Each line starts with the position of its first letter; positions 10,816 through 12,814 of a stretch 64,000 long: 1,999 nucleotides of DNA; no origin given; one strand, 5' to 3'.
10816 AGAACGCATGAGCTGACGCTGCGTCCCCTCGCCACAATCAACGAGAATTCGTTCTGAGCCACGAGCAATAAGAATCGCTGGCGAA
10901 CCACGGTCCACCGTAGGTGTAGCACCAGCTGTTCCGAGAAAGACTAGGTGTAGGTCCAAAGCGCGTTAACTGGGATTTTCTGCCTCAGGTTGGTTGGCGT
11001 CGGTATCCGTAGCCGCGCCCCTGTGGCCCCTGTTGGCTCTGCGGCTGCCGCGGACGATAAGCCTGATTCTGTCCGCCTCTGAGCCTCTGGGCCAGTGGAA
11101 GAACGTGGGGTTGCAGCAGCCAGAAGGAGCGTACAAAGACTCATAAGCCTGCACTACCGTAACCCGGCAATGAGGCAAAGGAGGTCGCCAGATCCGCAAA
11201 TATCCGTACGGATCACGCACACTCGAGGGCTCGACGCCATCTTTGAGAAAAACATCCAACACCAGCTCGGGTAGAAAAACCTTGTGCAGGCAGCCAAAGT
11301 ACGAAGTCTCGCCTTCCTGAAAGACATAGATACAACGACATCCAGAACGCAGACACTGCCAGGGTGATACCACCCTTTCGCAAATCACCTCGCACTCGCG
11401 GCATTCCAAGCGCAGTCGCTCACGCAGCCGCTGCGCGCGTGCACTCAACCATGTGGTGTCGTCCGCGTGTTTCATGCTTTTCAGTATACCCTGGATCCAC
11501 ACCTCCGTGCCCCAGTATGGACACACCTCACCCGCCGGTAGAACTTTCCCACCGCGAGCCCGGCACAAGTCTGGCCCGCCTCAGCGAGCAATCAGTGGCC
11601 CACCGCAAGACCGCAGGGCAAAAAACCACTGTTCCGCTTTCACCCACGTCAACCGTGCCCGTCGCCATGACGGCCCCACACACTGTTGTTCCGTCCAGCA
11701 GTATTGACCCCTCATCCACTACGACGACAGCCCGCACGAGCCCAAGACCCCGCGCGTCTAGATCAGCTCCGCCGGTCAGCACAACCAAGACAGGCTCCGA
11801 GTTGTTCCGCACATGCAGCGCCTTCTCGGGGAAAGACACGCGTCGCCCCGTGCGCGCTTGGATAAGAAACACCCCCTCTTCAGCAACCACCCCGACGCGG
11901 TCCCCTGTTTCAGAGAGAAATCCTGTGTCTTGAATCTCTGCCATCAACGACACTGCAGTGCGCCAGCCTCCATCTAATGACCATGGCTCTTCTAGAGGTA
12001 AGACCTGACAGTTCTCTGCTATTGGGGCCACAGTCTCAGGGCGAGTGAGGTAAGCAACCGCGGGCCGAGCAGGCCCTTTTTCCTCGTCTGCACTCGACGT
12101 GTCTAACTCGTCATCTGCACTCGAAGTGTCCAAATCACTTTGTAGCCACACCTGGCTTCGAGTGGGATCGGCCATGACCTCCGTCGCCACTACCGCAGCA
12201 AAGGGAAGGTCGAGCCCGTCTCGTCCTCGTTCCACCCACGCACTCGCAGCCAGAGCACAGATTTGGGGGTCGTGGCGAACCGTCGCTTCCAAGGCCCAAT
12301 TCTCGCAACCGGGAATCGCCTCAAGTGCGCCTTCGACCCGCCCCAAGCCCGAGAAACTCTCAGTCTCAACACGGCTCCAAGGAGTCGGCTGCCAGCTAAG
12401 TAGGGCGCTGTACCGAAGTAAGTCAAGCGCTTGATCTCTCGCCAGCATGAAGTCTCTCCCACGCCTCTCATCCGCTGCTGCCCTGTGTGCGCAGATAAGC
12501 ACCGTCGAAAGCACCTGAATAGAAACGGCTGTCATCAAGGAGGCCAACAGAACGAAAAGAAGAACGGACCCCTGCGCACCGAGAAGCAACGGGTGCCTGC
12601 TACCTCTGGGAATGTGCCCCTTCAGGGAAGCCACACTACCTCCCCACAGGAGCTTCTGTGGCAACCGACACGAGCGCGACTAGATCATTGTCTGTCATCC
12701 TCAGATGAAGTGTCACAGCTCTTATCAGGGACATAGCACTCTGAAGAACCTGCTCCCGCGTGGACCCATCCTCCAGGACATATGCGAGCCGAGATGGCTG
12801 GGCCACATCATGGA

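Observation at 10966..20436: About 9.5-kb divergent type IV pilin / pseudopilin gene cluster with no assembly machinery in cis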

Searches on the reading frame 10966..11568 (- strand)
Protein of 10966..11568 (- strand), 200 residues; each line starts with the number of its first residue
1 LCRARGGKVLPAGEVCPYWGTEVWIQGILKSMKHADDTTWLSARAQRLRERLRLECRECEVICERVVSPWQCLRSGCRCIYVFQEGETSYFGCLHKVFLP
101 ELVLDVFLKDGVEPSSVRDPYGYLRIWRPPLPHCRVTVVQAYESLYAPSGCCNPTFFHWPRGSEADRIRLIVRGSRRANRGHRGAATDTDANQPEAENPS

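Call 4: search_protein_families(library=pfam, proteins=[window:10966-11568:-], max_evalue=0.1)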
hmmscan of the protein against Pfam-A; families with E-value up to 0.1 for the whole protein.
window:10966-11568:- (200 aa): 0 families

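Call 8: search_protein_families(library=ncbifam, proteins=[window:10966-11568:-], max_evalue=0.1)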
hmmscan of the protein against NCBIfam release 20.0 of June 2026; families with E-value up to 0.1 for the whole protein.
window:10966-11568:- (200 aa): 0 families

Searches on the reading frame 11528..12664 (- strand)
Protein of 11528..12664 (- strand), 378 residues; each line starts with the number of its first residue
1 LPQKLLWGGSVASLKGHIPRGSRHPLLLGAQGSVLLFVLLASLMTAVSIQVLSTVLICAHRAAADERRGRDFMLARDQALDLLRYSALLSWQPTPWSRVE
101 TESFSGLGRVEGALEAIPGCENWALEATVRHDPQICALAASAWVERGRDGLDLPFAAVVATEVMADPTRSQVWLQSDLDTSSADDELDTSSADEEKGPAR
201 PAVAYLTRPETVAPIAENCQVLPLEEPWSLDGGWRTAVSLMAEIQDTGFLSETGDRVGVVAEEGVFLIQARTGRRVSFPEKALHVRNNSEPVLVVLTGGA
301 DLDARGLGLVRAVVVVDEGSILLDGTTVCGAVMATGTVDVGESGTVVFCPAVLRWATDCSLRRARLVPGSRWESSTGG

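Call 4: search_protein_families(library=pfam, proteins=[window:11528-12664:-], max_evalue=0.1)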
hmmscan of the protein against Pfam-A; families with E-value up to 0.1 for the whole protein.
window:11528-12664:- (378 aa): 0 families

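Call 8: search_protein_families(library=ncbifam, proteins=[window:11528-12664:-], max_evalue=0.1)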
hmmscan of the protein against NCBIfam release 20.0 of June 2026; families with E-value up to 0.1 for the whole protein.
window:11528-12664:- (378 aa): 0 families

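Call 25: find_homologous_proteins(query=window:11528-12664:-, max_evalue=0.001)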
Query window:11528-12664:- (378 aa): 44 proteins with E <= 0.001 among 8000 candidates.
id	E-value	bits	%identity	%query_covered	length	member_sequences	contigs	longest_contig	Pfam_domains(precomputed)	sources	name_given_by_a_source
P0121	2.7e-201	686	86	97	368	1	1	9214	-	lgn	-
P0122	4.0e-197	672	100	81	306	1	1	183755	-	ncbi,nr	ncbi:MAG: hypothetical protein N3B14_05875 [Thermoleophilia bacterium]|nr:hypothetical protein [Ther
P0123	1.2e-94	335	51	92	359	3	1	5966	-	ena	-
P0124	4.1e-72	261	46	92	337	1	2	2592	-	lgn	-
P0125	1.5e-67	246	45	90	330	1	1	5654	-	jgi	-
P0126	4.4e-66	241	43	91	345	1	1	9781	-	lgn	-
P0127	3.4e-62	228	40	90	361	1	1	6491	-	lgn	-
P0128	4.3e-62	228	42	99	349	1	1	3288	-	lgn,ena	-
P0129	1.0e-61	227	43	91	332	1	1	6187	-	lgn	-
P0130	1.8e-60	223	41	93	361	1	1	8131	-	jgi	jgi:hypothetical protein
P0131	2.0e-60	222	41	91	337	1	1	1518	-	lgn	-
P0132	8.3e-60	220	40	91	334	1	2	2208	-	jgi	jgi:hypothetical protein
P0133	2.7e-59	219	41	92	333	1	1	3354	-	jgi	jgi:hypothetical protein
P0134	1.7e-58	216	41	91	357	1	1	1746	-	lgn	-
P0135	2.8e-58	215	42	90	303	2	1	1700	-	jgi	-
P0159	2.2e-40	157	36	96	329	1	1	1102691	-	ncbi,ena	-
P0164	6.8e-16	76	32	90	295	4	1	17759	-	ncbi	ncbi:MAG: hypothetical protein Kow00122_02970 [Thermoleophilia bacterium]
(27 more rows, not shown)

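Call 51: find_encoding_contigs(protein=P0159, flank=10000, max_places=2)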
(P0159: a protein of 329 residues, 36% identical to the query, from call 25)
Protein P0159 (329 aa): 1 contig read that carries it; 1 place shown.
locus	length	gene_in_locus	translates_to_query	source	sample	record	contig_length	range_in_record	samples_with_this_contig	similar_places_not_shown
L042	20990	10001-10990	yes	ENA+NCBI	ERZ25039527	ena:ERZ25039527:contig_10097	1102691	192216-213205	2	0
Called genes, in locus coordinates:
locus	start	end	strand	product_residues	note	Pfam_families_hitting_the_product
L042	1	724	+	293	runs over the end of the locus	PF01678:DAP_epimerase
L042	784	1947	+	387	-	PF00155:Aminotran_1_2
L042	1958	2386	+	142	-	PF00692:dUTPase, PF22769:DCD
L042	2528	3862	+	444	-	PF08308:PEGA (faint), PF13620:CarboxypepD_reg (weak)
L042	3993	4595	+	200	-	-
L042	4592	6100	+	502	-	-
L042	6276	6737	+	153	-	PF07963:N_methyl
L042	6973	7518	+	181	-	PF00515:TPR_1 (faint), PF07719:TPR_2 (faint), PF13174:TPR_6 (faint), PF13176:TPR_7 (faint), PF13374:TPR_10 (faint), PF13432:TPR_16, PF14559:TPR_19, PF14559:TPR_19 (weak), +7 more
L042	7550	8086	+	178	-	PF07963:N_methyl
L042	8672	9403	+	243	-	-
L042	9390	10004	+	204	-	-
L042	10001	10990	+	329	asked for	-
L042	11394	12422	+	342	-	PF23023:Anti-Pycsar_Apyc1, PF00753:Lactamase_B, PF12706:Lactamase_B_2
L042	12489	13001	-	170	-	PF21948:LplA-B_cat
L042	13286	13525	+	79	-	-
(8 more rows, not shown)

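Call 52: find_encoding_contigs(protein=P0164, flank=10000, max_places=2)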
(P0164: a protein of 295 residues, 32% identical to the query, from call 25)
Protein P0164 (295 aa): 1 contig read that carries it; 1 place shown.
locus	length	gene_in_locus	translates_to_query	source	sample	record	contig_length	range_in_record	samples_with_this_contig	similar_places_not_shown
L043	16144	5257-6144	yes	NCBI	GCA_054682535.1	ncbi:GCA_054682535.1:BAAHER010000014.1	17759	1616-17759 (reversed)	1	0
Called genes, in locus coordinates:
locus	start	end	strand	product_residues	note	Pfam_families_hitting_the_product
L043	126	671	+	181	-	PF07719:TPR_2 (faint), PF07721:TPR_4 (faint), PF13174:TPR_6 (faint), PF13176:TPR_7 (faint), PF13428:TPR_14 (faint), PF13432:TPR_16, PF14559:TPR_19 (weak), PF13432:TPR_16 (weak), +6 more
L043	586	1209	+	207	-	PF07963:N_methyl (weak)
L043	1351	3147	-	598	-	PF04932:Wzy_C, PF13428:TPR_14 (faint), PF07719:TPR_2 (faint), PF13371:TPR_9 (weak), PF13424:TPR_12 (weak), PF14559:TPR_19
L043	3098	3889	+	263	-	-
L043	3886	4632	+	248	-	-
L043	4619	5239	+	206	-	-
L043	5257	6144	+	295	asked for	-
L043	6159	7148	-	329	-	PF00724:Oxidored_FMN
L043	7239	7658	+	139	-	-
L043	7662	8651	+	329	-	PF23023:Anti-Pycsar_Apyc1, PF00753:Lactamase_B, PF12706:Lactamase_B_2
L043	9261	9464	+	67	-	-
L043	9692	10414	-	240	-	PF21948:LplA-B_cat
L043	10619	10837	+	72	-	PF21344:Zn_ribbon_LysW (weak)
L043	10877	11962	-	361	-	PF01522:Polysacc_deac_1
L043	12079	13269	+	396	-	PF13200:DUF4015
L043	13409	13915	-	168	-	PF00583:Acetyltransf_1, PF13508:Acetyltransf_7, PF13673:Acetyltransf_10 (weak)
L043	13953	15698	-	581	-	PF07969:Amidohydro_3 (faint), PF01979:Amidohydro_1, PF13382:Adenine_deam_C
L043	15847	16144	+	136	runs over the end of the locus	PF01842:ACT (weak), PF19571:ACT_8, PF22629:ACT_AHAS_ss (faint)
